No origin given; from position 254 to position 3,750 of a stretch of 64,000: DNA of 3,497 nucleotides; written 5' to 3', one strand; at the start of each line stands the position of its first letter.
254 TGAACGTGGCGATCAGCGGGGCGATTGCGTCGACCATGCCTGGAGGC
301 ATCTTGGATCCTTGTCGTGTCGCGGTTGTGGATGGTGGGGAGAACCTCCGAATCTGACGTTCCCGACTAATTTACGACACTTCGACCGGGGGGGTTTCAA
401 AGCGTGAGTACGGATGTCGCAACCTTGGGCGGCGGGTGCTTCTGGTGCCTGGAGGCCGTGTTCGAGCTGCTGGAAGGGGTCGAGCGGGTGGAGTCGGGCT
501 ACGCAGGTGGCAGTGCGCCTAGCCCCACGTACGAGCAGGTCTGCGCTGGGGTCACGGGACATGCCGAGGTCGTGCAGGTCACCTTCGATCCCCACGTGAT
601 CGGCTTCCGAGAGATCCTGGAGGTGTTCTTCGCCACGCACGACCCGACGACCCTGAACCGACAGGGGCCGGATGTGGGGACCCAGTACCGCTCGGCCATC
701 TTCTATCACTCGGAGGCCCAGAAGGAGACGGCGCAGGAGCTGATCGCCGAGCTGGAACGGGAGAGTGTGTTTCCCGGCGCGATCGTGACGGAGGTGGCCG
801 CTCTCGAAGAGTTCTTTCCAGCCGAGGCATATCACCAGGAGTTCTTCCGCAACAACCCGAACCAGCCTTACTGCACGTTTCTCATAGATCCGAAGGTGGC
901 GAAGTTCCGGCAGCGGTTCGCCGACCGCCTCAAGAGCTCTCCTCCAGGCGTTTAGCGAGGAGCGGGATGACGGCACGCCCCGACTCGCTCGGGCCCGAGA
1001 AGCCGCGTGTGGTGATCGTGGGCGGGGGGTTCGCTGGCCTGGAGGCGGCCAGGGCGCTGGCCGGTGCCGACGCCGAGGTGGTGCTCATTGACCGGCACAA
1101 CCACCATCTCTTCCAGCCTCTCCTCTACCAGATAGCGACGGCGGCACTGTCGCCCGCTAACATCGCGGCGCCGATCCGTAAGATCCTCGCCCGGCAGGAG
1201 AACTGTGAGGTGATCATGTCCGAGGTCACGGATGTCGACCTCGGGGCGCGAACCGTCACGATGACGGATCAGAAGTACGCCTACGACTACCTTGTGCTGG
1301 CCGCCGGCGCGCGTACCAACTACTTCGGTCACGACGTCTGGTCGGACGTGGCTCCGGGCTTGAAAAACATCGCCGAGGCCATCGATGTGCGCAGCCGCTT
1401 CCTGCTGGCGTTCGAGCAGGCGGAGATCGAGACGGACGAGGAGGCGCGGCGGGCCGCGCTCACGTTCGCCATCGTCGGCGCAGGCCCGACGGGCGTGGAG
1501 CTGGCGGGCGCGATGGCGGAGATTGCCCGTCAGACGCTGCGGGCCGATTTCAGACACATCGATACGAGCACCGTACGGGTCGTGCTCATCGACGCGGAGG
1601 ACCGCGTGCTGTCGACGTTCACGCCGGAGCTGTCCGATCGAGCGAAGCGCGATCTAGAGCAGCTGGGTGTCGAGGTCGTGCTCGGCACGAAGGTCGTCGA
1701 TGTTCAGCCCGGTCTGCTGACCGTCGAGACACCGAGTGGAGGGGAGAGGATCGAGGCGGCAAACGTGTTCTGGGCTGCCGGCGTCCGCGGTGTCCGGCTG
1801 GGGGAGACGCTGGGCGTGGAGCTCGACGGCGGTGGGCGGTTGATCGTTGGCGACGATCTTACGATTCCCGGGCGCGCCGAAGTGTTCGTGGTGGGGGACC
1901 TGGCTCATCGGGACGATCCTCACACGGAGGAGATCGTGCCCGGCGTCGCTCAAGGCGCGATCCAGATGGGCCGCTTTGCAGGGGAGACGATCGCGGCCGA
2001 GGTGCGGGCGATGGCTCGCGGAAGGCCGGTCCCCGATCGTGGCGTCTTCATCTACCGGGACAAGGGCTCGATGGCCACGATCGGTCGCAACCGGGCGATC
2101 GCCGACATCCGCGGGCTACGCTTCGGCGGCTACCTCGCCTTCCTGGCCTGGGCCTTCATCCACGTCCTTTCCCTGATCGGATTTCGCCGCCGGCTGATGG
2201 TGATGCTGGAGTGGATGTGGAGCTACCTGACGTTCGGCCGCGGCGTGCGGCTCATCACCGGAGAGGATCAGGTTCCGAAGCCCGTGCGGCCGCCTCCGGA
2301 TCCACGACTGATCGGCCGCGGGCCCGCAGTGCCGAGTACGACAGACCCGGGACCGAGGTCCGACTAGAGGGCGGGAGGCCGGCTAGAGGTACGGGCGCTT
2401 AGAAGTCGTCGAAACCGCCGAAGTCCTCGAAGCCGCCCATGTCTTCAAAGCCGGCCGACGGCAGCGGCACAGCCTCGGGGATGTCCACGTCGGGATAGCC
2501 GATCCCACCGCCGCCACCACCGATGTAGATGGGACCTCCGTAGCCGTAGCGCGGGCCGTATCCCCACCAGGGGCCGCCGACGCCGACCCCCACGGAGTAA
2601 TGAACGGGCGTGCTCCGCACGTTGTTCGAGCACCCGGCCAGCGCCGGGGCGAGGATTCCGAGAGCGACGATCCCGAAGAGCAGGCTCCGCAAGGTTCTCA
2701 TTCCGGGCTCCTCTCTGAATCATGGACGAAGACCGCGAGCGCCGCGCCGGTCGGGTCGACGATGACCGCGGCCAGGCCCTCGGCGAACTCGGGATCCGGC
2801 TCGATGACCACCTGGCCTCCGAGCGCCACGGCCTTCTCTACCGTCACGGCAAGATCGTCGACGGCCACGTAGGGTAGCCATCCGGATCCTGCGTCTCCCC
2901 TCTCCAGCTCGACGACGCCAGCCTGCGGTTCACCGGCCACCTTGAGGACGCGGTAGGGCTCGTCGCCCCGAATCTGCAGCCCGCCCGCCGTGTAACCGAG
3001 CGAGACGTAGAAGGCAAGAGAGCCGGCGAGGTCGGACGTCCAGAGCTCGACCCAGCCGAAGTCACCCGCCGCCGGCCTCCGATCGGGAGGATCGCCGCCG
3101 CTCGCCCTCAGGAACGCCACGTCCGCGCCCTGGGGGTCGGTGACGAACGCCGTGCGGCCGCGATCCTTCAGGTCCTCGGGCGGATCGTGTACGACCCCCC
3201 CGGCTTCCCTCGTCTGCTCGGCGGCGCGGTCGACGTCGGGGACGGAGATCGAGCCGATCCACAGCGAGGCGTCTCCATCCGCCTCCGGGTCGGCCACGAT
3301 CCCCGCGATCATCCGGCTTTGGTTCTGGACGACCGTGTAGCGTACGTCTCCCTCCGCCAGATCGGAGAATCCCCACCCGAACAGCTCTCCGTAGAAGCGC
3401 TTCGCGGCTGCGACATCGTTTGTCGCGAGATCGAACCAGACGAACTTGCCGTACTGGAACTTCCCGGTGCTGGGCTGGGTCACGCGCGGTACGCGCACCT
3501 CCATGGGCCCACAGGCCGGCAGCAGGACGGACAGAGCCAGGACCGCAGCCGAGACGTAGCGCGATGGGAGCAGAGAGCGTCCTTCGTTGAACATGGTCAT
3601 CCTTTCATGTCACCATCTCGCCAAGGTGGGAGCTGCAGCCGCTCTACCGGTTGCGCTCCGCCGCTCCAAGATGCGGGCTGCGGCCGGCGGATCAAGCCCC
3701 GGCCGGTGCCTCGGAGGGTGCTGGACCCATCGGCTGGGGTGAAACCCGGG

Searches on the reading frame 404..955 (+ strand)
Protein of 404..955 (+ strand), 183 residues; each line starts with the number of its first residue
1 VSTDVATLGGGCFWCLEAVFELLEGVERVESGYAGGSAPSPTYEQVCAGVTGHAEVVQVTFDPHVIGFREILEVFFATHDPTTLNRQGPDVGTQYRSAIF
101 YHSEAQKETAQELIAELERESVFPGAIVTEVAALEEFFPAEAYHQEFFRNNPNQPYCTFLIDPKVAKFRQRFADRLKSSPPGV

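Call 32: search_protein_families(library=ncbifam, proteins=[window:404-955:+], max_evalue=1e-8)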
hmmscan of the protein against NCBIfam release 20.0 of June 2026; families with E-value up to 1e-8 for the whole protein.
window:404-955:+ (183 aa): 4 families
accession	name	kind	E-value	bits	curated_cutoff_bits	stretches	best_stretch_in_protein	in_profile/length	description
NF004042.0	PRK05550.1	equivalog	3.6e-66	223.3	330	1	3-163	134-291/293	bifunctional methionine sulfoxide reductase B/A protein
TIGR00401.1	msrA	equivalog_domain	2e-59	200.4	108.1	1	5-154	2-151/153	peptide-methionine (S)-S-oxide reductase MsrA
NF010625.0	PRK14018.1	equivalog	5.5e-42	144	522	1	5-159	200-350/521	bifunctional peptide-methionine (S)-S-oxide reductase MsrA/peptide-methionine (R)-S-oxide reductase MsrB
NF004038.0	PRK05528.1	equivalog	1.4e-24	86.9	200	1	7-158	5-146/157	peptide-methionine (S)-S-oxide reductase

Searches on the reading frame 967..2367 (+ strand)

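Call 32: search_protein_families(library=ncbifam, proteins=[window:967-2367:+], max_evalue=1e-8)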
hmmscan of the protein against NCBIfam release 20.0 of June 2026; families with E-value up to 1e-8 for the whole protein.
window:967-2367:+ (466 aa): 13 families
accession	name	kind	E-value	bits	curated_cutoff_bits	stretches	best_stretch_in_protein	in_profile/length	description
TIGR03169.1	Nterm_to_SelD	hypoth_equivalog_domain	2.8e-27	96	310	1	16-315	3-284/365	pyridine nucleotide-disulfide oxidoreductase family protein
NF003437.0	PRK04965.1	equivalog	1.1e-16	60.9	392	1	74-314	67-276/378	NADH:flavorubredoxin reductase NorW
TIGR03385.1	CoA_CoA_reduc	equivalog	9.2e-16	57.6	578.8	1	83-345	75-316/439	CoA-disulfide reductase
TIGR01350.1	lipoamide_DH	equivalog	2e-13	49.9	408.8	1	74-357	98-344/461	dihydrolipoyl dehydrogenase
NF049943.1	SQR_III_seleno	exception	2.1e-12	46.6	525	1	14-117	2-108/406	type III sulfide quinone reductase, selenoprotein subtype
TIGR04369.1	fusion_not_SelD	hypoth_equivalog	3.3e-12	45.4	700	0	36-187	25-165/701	oxidoreductase/SelD-related fusion protein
NF007123.0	PRK09564.1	equivalog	5.8e-12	45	458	0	84-346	76-318/444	CoA-disulfide reductase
NF046103.1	NOXase_Strep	equivalog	3.6e-11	42.7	600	0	81-314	71-282/442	H2O-forming NADH oxidase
NF003585.0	PRK05249.1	equivalog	1.4e-10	40.4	465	0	202-345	199-336/464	Si-specific NAD(P)(+) transhydrogenase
TIGR02053.1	MerA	equivalog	2.9e-10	39.8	454.45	0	75-313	99-308/465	mercury(II) reductase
NF042949.2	3PPDioc_HcaD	equivalog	3e-10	39.4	450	0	14-318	3-281/386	3-phenylpropionate/cinnamic acid dioxygenase ferredoxin--NAD(+) reductase subunit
NF045765.1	PhenlGlyoxDHPadH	equivalog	8.6e-10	38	475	0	15-346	5-311/416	NADH-dependent phenylglyoxylate dehydrogenase subunit epsilon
NF045599.1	bili_reduct_long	exception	3.7e-09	35.4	750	0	11-276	380-602/641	bilirubin reductase, long form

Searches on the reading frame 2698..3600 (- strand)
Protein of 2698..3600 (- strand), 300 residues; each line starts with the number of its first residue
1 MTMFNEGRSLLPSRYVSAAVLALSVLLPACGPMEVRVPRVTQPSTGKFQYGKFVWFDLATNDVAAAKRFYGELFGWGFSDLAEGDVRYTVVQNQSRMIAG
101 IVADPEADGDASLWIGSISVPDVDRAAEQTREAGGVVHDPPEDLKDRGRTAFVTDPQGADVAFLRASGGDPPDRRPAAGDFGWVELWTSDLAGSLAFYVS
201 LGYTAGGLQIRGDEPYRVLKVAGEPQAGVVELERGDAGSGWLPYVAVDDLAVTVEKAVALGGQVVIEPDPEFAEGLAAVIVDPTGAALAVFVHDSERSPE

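Call 32: search_protein_families(library=ncbifam, proteins=[window:2698-3600:-], max_evalue=1e-8)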
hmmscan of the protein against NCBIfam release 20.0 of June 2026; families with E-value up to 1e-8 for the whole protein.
window:2698-3600:- (300 aa): 1 family
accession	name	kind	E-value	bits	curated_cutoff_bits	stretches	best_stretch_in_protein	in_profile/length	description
NF053614.1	AfsKbindKbpAStmc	equivalog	5.8e-31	108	250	1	52-201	4-149/231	AfsK-binding protein KbpA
